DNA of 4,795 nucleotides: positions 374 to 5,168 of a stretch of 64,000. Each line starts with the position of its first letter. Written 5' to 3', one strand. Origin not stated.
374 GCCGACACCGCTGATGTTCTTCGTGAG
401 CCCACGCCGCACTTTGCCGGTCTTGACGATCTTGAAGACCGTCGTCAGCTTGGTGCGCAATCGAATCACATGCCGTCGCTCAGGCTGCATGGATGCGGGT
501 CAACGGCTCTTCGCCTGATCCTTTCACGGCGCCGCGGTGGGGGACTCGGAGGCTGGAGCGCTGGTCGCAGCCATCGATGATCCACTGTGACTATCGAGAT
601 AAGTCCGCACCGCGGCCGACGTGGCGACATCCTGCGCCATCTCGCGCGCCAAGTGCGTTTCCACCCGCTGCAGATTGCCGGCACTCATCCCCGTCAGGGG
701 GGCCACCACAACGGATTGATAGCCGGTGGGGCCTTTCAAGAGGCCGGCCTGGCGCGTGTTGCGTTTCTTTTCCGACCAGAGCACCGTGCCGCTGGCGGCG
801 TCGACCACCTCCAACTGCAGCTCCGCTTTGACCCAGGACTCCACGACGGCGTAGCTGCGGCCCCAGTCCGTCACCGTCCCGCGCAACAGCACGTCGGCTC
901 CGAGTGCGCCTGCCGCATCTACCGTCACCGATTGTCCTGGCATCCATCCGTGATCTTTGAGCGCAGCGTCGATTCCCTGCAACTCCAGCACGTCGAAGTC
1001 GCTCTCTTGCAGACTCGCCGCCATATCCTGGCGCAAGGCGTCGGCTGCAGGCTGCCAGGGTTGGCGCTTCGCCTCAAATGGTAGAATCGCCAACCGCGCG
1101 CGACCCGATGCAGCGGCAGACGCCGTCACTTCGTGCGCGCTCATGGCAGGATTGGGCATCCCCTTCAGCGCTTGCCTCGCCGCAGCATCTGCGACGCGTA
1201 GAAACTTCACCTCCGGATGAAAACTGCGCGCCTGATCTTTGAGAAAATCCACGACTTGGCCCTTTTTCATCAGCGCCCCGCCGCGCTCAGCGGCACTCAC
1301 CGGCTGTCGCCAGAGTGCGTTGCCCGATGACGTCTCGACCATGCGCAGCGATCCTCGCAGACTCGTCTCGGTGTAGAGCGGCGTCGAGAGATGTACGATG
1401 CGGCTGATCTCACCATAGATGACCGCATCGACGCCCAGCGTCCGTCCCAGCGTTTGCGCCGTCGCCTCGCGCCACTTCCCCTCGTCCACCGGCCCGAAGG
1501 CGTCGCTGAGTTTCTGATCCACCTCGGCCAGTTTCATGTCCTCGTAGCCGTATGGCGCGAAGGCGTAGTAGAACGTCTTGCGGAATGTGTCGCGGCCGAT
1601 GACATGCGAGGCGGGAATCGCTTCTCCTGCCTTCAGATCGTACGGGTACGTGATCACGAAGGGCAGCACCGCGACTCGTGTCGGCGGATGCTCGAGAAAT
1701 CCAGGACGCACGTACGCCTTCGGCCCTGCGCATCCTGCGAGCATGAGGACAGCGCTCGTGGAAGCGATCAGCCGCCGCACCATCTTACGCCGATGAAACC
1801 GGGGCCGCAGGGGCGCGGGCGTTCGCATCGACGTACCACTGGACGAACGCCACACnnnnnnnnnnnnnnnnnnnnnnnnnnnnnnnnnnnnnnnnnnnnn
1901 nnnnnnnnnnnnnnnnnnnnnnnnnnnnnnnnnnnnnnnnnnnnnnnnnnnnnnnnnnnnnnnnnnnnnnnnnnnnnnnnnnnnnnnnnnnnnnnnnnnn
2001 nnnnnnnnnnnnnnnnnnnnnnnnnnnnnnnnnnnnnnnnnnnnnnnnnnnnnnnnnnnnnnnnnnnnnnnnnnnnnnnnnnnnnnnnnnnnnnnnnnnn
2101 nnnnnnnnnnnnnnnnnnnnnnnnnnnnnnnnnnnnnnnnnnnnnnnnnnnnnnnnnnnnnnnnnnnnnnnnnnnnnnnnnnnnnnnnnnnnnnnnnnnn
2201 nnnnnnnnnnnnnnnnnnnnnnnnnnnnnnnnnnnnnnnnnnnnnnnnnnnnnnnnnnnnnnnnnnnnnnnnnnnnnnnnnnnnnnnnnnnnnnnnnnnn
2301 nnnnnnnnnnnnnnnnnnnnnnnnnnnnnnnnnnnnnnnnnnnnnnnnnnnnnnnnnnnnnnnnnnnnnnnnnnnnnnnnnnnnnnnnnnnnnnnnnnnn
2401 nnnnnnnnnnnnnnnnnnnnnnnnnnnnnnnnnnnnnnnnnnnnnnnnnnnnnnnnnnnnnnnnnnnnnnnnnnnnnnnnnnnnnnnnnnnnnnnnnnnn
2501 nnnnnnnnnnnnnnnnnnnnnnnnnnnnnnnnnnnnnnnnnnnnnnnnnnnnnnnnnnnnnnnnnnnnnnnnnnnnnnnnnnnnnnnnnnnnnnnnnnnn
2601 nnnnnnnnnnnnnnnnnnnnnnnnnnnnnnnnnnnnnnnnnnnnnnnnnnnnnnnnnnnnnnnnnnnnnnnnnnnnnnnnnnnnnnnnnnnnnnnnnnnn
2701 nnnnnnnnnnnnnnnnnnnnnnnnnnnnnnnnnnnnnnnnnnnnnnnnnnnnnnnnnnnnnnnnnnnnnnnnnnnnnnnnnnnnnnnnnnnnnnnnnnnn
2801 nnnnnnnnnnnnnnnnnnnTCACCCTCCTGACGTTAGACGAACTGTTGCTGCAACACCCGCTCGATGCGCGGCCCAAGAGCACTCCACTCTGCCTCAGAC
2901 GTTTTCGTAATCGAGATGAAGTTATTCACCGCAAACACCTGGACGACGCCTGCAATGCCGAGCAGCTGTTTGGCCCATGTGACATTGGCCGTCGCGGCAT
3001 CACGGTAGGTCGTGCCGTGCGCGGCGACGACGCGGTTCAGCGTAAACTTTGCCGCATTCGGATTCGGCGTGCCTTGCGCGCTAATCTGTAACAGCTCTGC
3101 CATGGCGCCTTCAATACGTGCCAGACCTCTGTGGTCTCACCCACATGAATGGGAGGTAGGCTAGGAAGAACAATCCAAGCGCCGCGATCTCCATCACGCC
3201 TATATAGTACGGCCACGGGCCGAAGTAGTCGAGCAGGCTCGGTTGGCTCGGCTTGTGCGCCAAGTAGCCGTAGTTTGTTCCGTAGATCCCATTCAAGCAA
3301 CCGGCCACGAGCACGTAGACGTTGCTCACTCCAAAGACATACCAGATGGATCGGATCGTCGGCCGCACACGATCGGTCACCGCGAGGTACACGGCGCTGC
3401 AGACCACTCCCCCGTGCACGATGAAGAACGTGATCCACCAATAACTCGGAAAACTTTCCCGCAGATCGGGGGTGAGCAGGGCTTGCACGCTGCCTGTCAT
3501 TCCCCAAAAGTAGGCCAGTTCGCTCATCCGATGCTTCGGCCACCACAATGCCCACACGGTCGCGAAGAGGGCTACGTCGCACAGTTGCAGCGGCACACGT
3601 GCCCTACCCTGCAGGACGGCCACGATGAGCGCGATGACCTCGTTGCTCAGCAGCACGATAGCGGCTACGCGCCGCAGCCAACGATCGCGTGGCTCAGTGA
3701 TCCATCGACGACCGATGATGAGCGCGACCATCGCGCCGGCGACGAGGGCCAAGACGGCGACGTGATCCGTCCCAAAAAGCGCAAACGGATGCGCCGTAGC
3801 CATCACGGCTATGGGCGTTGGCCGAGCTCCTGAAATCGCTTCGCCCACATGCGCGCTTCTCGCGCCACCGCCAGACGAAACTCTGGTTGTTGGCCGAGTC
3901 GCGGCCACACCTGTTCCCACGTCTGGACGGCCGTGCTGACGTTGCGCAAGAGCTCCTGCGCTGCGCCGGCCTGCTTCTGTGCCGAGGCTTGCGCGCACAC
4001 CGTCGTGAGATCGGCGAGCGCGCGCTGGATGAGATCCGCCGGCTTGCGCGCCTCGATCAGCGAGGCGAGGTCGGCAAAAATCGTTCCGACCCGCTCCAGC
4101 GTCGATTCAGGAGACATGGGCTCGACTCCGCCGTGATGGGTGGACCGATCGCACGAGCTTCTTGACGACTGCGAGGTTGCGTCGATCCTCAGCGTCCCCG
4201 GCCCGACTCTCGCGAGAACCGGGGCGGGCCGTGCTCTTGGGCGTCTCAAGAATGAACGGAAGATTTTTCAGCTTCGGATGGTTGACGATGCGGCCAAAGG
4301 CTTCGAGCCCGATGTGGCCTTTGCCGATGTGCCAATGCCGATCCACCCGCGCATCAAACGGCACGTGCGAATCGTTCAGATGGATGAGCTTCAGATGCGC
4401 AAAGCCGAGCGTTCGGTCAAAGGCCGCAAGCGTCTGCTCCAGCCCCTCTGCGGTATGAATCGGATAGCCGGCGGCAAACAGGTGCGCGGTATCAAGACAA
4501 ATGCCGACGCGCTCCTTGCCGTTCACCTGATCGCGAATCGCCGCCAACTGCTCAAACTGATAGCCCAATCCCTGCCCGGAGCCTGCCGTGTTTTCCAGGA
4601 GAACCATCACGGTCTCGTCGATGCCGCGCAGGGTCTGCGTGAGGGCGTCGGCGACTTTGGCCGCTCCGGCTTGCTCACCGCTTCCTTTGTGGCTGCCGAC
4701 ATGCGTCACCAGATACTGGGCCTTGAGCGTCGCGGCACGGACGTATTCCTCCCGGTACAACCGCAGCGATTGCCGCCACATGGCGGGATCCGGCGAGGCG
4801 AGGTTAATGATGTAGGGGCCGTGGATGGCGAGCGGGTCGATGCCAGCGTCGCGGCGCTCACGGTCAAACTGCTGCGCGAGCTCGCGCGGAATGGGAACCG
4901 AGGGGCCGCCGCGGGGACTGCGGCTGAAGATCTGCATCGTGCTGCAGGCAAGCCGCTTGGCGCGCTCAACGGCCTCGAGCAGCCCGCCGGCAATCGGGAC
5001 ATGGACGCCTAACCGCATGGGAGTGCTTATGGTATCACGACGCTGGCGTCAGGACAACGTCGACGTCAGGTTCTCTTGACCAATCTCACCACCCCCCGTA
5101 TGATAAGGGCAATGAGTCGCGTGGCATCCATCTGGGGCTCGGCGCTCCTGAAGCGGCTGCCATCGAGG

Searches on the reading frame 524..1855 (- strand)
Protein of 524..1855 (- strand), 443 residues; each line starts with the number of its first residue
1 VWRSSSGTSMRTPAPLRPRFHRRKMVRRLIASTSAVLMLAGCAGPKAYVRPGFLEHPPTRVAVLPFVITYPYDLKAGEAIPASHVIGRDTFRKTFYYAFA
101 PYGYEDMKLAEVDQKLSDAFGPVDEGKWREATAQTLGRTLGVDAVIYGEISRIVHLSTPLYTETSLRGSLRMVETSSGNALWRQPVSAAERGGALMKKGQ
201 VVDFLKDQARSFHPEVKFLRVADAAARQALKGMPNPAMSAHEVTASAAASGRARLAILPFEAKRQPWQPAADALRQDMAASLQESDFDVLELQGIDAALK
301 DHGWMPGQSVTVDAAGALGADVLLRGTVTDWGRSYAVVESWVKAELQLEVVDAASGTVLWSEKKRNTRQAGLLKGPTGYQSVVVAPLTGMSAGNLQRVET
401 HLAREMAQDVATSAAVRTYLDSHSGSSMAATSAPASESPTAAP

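Call 85: search_protein_families(library=pfam, proteins=[window:524-1855:-], max_evalue=0.000001)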
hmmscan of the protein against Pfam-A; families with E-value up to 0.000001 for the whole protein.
window:524-1855:- (443 aa): 2 families
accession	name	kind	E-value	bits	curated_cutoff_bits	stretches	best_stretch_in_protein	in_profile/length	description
PF05643.16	GNA1162-like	-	6.3e-14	52.4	25.9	1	270-369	28-131/185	Putative lipoprotein GNA1162-like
PF13036.11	LpoB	-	3.8e-08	33.8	22.3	0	308-364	90-145/147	Peptidoglycan-synthase activator LpoB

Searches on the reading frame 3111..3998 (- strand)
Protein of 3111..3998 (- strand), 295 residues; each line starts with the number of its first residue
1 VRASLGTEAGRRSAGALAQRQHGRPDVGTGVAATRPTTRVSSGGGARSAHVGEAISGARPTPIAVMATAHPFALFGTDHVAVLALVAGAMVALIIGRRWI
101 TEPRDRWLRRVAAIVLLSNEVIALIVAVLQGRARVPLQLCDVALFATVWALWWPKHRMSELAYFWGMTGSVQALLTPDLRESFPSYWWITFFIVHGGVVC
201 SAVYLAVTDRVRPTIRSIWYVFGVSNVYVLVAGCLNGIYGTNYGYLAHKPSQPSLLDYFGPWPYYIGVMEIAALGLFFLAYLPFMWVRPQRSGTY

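Call 85: search_protein_families(library=pfam, proteins=[window:3111-3998:-], max_evalue=0.000001)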
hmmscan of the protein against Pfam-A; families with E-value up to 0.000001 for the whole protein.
window:3111-3998:- (295 aa): 1 family
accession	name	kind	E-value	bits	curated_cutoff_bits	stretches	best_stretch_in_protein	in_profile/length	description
PF14808.11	TMEM164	-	6e-52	176.7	25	1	74-281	1-217/217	TMEM164 family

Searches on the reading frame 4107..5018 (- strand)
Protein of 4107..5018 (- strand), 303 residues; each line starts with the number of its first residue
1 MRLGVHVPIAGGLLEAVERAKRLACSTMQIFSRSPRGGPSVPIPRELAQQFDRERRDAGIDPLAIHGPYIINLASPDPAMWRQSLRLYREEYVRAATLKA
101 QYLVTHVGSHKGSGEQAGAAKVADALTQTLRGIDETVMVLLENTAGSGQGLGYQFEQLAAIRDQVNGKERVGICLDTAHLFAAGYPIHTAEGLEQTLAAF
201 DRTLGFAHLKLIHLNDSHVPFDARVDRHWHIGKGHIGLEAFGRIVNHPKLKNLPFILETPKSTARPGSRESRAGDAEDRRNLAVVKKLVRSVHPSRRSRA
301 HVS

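Call 85: search_protein_families(library=pfam, proteins=[window:4107-5018:-], max_evalue=0.000001)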
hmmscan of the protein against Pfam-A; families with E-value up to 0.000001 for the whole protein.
window:4107-5018:- (303 aa): 1 family
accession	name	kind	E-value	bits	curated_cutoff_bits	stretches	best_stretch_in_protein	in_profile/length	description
PF01261.30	AP_endonuc_2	-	8e-47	160.5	31.1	1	17-268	1-234/249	Xylose isomerase-like TIM barrel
